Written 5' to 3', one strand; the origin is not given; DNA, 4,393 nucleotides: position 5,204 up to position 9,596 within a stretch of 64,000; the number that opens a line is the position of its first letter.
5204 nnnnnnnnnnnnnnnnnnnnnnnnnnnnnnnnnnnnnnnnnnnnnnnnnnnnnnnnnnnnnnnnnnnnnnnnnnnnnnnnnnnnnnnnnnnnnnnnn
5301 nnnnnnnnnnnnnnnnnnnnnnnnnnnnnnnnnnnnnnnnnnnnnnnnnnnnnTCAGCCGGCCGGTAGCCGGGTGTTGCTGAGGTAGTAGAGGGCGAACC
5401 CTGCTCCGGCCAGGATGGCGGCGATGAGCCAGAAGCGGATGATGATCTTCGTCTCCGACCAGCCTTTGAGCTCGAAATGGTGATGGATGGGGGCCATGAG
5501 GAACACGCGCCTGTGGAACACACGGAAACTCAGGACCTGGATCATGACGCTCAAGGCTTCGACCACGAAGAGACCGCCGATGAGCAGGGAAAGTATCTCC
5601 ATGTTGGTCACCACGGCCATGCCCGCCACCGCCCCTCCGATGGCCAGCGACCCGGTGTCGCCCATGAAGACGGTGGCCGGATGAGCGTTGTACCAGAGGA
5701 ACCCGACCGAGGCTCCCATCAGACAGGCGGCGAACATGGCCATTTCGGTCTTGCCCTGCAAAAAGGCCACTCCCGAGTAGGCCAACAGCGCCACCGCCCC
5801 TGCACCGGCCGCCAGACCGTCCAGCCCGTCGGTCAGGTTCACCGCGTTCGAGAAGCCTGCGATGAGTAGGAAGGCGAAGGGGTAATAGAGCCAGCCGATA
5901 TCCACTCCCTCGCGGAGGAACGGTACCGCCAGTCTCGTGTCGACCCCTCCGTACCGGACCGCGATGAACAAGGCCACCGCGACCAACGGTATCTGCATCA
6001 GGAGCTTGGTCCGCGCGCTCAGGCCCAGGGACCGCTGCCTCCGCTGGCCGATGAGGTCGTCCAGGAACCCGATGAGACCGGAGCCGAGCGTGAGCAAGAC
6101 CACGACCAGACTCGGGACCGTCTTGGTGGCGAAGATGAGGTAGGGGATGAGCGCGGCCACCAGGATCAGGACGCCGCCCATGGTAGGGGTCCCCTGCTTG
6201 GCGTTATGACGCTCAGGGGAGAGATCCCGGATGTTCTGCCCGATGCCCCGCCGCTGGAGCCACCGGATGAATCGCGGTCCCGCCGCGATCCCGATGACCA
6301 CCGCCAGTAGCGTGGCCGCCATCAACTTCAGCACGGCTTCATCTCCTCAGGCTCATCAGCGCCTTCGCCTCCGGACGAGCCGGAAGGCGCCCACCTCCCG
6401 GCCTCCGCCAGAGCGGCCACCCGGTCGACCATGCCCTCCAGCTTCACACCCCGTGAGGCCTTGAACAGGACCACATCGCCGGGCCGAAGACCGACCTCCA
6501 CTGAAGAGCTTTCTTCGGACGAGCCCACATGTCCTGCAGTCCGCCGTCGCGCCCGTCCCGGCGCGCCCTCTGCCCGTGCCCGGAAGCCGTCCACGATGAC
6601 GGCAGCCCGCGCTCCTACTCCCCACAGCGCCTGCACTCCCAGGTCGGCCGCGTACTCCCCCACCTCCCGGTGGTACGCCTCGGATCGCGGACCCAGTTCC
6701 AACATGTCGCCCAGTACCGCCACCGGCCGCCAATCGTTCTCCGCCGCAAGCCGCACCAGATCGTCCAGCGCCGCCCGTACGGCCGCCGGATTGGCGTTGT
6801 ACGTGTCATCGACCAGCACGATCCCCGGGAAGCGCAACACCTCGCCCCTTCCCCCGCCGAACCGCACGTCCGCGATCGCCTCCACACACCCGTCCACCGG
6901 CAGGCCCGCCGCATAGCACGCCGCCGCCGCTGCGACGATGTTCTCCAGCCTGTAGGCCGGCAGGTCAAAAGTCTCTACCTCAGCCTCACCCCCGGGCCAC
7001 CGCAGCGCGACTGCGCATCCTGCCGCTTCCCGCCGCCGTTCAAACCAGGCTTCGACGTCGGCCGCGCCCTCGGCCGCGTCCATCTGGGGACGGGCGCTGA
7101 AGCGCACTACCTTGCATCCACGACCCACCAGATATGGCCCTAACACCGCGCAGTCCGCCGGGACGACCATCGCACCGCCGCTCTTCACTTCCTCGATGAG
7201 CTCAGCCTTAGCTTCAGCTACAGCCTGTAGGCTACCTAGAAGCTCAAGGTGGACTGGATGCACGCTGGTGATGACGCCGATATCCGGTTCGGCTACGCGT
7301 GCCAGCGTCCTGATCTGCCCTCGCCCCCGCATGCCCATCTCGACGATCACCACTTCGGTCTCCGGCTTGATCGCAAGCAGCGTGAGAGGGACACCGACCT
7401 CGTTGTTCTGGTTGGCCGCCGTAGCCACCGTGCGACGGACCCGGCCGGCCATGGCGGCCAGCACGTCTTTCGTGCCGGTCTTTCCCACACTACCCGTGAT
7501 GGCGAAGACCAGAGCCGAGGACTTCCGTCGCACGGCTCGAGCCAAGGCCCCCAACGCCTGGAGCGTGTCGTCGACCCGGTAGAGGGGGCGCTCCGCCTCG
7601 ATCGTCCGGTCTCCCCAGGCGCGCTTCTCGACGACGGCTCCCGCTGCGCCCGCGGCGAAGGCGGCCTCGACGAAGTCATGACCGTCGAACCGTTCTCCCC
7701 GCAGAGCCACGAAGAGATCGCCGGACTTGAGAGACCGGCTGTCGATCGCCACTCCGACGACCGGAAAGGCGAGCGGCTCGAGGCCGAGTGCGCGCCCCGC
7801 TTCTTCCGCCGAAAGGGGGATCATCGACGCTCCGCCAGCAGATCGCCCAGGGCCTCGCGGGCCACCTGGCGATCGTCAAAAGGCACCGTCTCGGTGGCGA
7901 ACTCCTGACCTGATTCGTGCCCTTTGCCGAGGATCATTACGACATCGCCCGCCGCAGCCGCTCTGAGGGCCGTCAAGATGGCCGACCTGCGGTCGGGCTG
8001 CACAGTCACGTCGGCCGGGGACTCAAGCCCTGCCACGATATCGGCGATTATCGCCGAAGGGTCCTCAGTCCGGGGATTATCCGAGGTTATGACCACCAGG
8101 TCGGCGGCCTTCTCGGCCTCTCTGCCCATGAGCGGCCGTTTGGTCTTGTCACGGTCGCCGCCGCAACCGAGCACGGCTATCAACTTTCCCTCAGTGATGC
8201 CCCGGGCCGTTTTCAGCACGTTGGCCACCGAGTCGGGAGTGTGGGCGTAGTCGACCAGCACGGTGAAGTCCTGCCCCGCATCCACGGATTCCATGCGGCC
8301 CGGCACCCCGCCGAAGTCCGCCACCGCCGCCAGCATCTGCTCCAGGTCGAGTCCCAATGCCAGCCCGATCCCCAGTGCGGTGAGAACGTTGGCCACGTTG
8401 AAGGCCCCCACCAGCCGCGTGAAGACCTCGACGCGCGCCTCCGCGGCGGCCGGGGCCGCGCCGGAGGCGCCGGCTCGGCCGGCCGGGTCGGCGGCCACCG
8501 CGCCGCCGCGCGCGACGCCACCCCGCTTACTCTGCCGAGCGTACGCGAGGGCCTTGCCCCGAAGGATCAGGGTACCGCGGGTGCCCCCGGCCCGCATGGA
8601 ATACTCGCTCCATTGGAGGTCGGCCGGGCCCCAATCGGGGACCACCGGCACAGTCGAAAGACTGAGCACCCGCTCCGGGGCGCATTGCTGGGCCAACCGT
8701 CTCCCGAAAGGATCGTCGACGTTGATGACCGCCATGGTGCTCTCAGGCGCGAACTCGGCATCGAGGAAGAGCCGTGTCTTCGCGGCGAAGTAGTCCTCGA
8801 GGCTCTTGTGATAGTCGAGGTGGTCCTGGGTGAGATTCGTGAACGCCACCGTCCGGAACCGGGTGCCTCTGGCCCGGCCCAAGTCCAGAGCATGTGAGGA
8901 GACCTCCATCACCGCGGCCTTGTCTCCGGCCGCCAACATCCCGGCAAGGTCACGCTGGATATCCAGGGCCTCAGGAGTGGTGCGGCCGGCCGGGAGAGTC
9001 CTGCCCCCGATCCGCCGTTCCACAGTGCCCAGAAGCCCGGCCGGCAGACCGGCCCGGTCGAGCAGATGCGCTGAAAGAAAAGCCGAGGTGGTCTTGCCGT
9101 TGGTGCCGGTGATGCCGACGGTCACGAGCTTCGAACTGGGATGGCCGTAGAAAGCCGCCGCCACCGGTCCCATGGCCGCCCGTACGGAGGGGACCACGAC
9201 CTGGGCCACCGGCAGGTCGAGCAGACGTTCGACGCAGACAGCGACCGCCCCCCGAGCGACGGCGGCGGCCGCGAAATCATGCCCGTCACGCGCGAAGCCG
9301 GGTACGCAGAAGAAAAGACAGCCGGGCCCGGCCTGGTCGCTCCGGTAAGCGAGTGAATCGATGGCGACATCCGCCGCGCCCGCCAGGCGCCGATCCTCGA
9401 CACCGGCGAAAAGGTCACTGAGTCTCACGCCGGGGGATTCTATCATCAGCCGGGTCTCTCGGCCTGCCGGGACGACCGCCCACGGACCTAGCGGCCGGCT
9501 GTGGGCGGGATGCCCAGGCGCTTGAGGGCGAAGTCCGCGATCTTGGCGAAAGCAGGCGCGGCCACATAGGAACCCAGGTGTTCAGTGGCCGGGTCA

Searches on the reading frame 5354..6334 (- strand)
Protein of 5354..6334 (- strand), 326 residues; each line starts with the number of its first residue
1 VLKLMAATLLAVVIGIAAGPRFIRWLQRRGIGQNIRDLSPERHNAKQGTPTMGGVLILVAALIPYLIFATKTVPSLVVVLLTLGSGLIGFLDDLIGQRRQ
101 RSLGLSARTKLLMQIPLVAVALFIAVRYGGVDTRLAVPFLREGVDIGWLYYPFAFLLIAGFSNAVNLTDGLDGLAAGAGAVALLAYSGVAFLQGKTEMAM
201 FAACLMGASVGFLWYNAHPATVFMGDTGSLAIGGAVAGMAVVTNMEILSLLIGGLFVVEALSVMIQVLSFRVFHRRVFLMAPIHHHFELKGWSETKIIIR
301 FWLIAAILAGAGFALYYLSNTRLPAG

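Call 16: search_protein_families(library=pfam, proteins=[window:5354-6334:-], max_evalue=0.001)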
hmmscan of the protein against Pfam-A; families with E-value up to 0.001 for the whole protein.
window:5354-6334:- (326 aa): 2 families
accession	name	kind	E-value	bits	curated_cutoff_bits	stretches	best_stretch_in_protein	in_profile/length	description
PF00953.26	Glycos_transf_4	-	2.9e-39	135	27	1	76-243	2-159/160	Glycosyl transferase family 4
PF10555.14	MraY_sig1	-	1.6e-06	27.7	20.1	1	46-58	1-13/13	Phospho-N-acetylmuramoyl-pentapeptide-transferase signature 1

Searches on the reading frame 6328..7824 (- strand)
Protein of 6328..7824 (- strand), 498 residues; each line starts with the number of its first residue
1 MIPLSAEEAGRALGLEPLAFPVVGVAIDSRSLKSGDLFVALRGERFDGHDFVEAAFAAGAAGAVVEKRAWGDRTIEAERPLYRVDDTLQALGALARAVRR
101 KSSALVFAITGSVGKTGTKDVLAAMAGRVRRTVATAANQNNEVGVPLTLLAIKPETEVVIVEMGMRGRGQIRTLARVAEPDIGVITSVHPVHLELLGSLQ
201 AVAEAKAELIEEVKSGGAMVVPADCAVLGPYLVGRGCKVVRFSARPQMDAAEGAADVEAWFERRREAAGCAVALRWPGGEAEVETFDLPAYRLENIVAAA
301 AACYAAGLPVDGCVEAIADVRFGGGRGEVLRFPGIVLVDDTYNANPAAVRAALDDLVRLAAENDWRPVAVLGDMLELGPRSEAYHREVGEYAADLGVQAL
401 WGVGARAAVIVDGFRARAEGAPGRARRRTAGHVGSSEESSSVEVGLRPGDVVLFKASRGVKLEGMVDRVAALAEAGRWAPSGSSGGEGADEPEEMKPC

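Call 16: search_protein_families(library=pfam, proteins=[window:6328-7824:-], max_evalue=0.001)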
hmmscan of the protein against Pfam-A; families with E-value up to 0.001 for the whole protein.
window:6328-7824:- (498 aa): 3 families
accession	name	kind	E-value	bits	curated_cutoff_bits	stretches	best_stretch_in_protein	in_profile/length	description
PF08245.18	Mur_ligase_M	-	2.1e-32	113.2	24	1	109-303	1-200/200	Mur ligase middle domain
PF02875.26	Mur_ligase_C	-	5.7e-16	59.9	28.4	1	325-458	1-127/127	Mur ligase, glutamate ligase domain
PF01225.30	Mur_ligase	-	1.8e-12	47.9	21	1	23-97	3-93/95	Mur ligase family, catalytic domain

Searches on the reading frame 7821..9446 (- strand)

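Call 16: search_protein_families(library=pfam, proteins=[window:7821-9446:-], max_evalue=0.001)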
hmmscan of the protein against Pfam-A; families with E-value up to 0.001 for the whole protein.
window:7821-9446:- (541 aa): 3 families
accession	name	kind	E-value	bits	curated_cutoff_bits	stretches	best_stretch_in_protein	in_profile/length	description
PF08245.18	Mur_ligase_M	-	6.6e-40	137.7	24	1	112-264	1-146/200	Mur ligase middle domain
PF02875.26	Mur_ligase_C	-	4.9e-33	115.1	28.4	1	383-509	1-127/127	Mur ligase, glutamate ligase domain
PF01225.30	Mur_ligase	-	2.7e-06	28.1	21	1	30-86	3-61/95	Mur ligase family, catalytic domain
